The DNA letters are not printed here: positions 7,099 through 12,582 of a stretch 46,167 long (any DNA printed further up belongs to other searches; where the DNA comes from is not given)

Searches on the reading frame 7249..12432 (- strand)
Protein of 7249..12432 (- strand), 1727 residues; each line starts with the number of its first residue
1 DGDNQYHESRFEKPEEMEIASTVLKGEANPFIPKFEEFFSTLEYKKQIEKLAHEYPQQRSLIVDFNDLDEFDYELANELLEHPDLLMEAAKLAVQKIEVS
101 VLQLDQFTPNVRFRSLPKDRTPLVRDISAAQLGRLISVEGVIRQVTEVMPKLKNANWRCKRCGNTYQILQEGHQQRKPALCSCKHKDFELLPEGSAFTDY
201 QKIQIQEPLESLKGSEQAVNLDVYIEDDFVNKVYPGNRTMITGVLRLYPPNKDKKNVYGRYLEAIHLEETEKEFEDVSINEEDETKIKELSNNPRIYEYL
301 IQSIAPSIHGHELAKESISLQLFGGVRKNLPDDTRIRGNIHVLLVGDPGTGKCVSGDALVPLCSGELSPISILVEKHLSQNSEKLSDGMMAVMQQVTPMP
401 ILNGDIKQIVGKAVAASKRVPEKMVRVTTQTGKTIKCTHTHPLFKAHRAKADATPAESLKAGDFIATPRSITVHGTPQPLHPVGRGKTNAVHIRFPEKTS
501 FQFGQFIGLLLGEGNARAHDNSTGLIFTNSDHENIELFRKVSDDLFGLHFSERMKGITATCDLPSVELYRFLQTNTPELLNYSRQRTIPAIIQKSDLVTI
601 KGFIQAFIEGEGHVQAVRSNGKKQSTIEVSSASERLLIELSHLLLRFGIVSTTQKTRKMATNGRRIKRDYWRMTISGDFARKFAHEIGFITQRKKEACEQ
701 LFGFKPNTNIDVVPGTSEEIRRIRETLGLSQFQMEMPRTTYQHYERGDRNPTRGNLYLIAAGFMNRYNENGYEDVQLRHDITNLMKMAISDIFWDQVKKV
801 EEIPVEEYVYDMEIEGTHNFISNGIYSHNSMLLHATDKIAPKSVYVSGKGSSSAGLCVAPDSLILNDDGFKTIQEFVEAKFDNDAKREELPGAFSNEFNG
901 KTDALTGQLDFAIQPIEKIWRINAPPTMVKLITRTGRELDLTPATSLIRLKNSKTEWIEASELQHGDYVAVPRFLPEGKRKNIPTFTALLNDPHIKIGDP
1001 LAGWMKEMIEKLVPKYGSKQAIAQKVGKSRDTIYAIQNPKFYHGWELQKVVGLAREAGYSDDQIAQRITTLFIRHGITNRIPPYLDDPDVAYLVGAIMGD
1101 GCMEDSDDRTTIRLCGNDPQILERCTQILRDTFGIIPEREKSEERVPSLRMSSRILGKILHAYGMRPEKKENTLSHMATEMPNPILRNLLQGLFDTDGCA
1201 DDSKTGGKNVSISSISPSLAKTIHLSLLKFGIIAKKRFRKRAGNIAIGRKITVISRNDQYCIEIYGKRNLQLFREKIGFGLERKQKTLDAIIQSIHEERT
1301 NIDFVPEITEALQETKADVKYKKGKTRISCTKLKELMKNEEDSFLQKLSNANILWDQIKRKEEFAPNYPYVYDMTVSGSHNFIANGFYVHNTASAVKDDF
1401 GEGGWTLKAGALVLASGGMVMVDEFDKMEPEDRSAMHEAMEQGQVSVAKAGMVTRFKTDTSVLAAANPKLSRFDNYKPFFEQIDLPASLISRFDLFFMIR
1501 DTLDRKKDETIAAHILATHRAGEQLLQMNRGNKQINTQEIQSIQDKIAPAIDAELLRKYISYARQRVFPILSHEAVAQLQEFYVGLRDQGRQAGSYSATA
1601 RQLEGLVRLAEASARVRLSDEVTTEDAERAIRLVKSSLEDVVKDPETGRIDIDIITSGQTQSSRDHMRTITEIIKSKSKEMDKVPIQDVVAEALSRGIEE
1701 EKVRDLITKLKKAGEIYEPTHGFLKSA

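Call 61: search_protein_families(library=pfam, proteins=[window:7249-12432:-], max_evalue=0.01)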
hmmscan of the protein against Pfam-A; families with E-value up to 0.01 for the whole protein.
window:7249-12432:- (1727 aa): 16 families
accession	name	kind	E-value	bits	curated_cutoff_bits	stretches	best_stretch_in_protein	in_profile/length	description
PF00493.29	MCM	-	1.1e-75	254.1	23.3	2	1392-1519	98-224/224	MCM P-loop domain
PF14890.11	Intein_splicing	-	4e-44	150.6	35.8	2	864-1391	2-155/155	Intein splicing domain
PF14528.11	LAGLIDADG_3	-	2.1e-35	121.2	22.5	3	601-688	4-82/82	LAGLIDADG-like domain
PF17855.7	MCM_lid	-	6e-28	97.6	27.4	1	1554-1638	1-87/87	MCM AAA-lid domain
PF17207.9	MCM_OB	-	1.3e-27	96.4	24.8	1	124-248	2-125/126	MCM OB domain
PF21120.3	MCM_WH_arc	-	9.7e-10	38.8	26.1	1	1665-1725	1-63/63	Archaeal MCM, winged-helix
PF01078.27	Mg_chelatase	-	2.3e-09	37.4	20.3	1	1398-1468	88-158/207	Magnesium chelatase, subunit ChlI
PF14551.11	MCM_N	-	2.4e-09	37.9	24.9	1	34-97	3-72/95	MCM N-terminal domain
PF01381.28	HTH_3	-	2.3e-07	31.2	23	1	720-761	1-46/55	Helix-turn-helix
PF00158.32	Sigma54_activat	-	0.00018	21.7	20.2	0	1407-1473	84-148/168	Sigma-54 interaction domain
PF22798.2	DUF5817_CT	-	0.00041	20.6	29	1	1679-1718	8-47/54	DUF5817, C-terminal domain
PF07726.17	AAA_3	-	0.00067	20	27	1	1418-1468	64-112/131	ATPase family associated with various cellular activities (AAA)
PF21100.3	MCM_C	-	0.0016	18.7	27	1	1662-1718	2-55/64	MCM protein C-terminal winged helix-turn-helix domain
PF07728.20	AAA_5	-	0.0017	18.8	22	0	1408-1469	56-124/139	AAA domain (dynein-related subfamily)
PF12844.13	HTH_19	-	0.0065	16.8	30.2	0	720-760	4-48/64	Helix-turn-helix domain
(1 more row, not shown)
